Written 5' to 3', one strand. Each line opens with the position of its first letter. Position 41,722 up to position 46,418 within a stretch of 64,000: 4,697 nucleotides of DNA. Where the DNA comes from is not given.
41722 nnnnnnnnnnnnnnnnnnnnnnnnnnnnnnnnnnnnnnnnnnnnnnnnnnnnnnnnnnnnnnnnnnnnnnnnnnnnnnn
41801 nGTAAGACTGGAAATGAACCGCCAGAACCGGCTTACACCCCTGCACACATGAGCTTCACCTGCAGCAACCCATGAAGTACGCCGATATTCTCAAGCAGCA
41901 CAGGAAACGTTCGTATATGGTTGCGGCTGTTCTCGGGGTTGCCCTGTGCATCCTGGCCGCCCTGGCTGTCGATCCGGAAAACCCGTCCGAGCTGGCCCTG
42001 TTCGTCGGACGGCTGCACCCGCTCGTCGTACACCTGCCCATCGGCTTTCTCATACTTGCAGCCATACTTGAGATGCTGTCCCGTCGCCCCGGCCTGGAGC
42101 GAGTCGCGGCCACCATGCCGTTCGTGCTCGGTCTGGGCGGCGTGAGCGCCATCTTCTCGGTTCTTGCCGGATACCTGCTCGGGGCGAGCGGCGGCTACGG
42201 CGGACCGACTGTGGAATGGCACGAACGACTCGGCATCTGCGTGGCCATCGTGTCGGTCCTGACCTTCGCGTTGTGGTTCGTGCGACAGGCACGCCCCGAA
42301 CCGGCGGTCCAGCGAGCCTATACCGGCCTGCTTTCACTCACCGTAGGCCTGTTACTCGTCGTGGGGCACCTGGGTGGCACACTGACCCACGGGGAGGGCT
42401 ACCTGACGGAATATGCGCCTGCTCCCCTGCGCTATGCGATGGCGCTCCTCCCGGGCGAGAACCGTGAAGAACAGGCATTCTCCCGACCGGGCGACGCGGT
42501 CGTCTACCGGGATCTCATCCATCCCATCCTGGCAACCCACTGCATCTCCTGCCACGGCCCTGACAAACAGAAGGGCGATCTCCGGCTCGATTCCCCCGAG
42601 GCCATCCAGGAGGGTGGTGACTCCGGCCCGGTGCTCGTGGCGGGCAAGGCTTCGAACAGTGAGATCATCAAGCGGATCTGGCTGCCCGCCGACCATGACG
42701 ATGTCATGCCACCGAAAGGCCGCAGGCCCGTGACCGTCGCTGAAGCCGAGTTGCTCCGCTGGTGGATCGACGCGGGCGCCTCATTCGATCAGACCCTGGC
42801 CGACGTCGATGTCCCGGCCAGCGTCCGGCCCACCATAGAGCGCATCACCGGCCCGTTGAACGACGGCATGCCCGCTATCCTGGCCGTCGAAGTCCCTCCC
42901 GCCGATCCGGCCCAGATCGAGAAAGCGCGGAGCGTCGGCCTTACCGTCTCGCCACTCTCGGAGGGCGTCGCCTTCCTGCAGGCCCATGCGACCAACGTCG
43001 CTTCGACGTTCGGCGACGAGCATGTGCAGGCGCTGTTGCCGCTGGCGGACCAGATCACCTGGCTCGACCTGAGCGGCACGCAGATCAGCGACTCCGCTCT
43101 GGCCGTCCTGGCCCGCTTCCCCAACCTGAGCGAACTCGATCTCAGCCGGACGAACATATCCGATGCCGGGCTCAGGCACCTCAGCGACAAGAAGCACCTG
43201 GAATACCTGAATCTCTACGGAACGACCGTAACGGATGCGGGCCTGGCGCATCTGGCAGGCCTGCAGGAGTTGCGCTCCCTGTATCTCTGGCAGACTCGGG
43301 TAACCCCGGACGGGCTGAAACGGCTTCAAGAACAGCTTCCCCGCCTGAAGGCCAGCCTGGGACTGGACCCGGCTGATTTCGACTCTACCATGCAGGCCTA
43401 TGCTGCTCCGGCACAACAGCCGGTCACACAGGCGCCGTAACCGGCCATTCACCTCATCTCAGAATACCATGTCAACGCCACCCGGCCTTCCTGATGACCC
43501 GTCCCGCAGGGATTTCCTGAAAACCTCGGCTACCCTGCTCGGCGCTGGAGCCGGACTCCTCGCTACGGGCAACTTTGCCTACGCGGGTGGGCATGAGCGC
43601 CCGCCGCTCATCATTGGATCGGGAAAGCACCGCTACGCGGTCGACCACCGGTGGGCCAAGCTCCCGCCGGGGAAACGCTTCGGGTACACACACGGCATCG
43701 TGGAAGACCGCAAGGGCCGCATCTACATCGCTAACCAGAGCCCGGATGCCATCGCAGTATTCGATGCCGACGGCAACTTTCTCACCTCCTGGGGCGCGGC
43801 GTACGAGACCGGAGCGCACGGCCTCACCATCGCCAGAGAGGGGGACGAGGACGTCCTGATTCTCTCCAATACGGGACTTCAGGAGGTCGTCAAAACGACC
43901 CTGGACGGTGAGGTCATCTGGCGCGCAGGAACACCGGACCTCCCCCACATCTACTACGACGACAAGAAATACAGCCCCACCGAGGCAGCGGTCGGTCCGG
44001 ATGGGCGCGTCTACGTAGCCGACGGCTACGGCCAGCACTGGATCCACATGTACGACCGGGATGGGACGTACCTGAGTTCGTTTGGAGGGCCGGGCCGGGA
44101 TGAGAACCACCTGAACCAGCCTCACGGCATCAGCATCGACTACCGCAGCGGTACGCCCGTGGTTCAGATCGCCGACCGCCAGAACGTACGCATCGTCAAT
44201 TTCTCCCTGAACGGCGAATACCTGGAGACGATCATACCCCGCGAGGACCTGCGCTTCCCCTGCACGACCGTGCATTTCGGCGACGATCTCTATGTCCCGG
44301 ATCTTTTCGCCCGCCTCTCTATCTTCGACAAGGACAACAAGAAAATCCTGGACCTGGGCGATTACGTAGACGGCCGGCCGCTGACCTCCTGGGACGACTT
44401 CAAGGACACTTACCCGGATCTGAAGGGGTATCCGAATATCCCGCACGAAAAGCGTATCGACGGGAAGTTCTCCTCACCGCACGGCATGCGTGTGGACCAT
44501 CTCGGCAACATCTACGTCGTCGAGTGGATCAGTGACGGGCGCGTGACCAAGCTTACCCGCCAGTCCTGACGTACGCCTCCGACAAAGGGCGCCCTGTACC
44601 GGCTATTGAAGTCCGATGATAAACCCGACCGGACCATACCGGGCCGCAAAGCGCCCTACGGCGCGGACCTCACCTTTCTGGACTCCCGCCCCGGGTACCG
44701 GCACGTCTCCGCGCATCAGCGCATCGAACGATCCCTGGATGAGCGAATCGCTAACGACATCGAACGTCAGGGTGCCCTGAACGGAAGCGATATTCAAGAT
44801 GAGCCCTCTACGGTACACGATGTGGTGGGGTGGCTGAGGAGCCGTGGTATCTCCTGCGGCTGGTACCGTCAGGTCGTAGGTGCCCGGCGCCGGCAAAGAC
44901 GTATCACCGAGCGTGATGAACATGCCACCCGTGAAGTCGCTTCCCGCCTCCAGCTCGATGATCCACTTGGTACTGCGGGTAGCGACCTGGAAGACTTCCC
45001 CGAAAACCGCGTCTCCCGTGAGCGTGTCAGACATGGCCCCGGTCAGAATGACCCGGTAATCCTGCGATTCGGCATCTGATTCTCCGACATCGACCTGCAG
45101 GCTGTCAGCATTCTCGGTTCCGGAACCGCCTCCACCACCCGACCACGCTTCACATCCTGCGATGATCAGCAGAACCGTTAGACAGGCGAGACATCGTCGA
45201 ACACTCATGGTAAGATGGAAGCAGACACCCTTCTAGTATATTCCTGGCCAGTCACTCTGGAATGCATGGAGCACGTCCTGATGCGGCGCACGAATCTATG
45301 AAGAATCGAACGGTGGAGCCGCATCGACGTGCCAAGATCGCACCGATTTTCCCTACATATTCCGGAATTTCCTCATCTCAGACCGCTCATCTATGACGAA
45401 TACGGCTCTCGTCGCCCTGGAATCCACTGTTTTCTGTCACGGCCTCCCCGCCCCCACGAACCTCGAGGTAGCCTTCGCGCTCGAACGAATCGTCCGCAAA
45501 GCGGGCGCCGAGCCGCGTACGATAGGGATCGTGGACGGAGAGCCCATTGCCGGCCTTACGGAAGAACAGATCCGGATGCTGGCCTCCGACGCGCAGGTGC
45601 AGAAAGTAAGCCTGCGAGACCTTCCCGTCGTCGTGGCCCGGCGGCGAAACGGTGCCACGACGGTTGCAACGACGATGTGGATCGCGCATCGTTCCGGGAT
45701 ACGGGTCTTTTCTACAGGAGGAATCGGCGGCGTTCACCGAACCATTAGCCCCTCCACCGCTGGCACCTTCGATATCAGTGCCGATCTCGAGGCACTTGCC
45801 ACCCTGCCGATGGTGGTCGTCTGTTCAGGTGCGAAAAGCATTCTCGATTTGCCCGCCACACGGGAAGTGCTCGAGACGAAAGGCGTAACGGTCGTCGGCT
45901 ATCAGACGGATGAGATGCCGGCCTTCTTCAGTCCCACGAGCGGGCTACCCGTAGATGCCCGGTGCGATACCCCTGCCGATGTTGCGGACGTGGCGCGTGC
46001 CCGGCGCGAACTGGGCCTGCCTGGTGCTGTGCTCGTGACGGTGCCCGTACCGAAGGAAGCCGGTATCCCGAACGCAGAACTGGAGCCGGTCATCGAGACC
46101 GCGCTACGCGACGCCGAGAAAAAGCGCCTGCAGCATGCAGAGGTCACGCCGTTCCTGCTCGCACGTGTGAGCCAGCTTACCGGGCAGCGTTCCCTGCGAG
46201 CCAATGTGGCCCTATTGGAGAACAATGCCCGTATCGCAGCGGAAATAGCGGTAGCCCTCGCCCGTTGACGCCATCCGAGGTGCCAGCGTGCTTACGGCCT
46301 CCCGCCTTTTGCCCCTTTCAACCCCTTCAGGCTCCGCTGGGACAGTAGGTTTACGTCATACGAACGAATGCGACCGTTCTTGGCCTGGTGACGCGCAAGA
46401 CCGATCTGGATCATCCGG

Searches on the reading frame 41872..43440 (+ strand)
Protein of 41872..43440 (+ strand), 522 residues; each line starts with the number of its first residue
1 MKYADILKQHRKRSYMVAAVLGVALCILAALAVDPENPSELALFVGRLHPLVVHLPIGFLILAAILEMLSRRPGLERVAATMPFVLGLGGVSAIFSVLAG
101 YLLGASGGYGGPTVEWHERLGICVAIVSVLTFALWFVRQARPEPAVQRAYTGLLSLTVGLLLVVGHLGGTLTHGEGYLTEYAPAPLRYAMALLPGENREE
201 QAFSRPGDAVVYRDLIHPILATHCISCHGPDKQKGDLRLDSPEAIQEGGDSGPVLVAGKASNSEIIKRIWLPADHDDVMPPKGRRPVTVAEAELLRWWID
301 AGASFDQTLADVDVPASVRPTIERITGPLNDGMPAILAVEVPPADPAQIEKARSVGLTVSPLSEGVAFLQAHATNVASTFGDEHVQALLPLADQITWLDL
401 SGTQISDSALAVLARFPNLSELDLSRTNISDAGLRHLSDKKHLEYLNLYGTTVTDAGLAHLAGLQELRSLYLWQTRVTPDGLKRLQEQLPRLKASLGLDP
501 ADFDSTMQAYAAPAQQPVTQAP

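Call 46: search_protein_families(library=pfam, proteins=[window:41872-43440:+], max_evalue=0.01)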
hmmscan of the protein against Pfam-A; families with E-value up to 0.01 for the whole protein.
window:41872-43440:+ (522 aa): 9 families
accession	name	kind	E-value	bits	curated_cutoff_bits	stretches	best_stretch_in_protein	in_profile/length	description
PF07635.16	PSCyt1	-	9.2e-19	68.3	22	1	224-283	1-59/59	Planctomycete cytochrome C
PF09990.14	DUF2231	-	1.9e-11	44.6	26.4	1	48-173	4-131/139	Predicted membrane protein (DUF2231)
PF12799.13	LRR_4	-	2.8e-09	37.4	27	1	395-432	3-39/44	Leucine Rich repeats (2 copies)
PF13516.12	LRR_6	-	1.6e-07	31.3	23.4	0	417-435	3-21/24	Leucine Rich repeat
PF13855.12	LRR_8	-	5e-06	26.6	27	1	417-472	1-56/61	Leucine rich repeat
PF24758.1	LRR_At5g56370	-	1.4e-05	25.3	27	1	393-477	37-120/227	FBD-associated F-box protein At5g56370, LRR repeats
PF23598.1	LRR_14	-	0.0017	17.6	40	1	408-477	13-82/353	Leucine-rich repeat region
PF00560.39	LRR_1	-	0.0038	17.5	20.6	0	418-432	1-15/23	Leucine Rich Repeat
PF25013.1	LRR_Zer-1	-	0.0086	16.7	27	0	412-483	3-72/137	Zer-1-like, Leucine-rich repeats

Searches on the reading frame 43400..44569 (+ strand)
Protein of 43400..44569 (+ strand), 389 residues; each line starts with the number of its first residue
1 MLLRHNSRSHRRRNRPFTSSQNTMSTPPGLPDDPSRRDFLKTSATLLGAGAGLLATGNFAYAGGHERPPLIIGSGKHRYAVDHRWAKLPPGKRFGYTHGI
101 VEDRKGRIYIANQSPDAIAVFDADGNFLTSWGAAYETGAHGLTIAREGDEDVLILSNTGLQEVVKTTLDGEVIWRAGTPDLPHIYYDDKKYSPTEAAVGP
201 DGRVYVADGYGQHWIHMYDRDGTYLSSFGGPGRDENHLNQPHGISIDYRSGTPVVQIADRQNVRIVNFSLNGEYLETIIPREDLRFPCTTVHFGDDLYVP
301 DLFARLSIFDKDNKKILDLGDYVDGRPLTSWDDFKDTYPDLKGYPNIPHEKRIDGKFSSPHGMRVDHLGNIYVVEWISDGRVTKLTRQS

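Call 46: search_protein_families(library=pfam, proteins=[window:43400-44569:+], max_evalue=0.01)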
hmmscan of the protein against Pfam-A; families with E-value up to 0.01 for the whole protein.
window:43400-44569:+ (389 aa): 6 families
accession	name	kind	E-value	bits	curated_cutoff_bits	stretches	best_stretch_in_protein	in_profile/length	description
PF01436.27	NHL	-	7.9e-11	41.9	20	0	192-216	3-26/28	NHL repeat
PF17170.10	DUF5128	-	8.3e-06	25.6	22.9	0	201-278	53-128/321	6-bladed beta-propeller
PF23500.1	DUF7133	-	0.00039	20.3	27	1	187-212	325-350/385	Domain of unknown function (DUF7133)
PF06739.17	SBBP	-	0.0012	19.2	20.5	0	360-374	15-29/38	Beta-propeller repeat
PF25021.1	TEN_NHL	-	0.002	17.6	27.1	0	188-208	28-48/357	Teneurin NHL domain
PF08450.18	SGL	-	0.0059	16.7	26.3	0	86-131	177-220/246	SMP-30/Gluconolactonase/LRE-like region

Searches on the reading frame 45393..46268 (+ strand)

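Call 45: search_protein_families(library=pfam, proteins=[window:45393-46268:+], max_evalue=0.01)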
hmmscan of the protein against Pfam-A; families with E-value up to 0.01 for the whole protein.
window:45393-46268:+ (291 aa): 1 family
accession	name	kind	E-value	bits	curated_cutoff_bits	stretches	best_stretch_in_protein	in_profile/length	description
PF04227.17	Indigoidine_A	-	2.3e-112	375.5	25.2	1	3-288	9-291/291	Indigoidine synthase A like protein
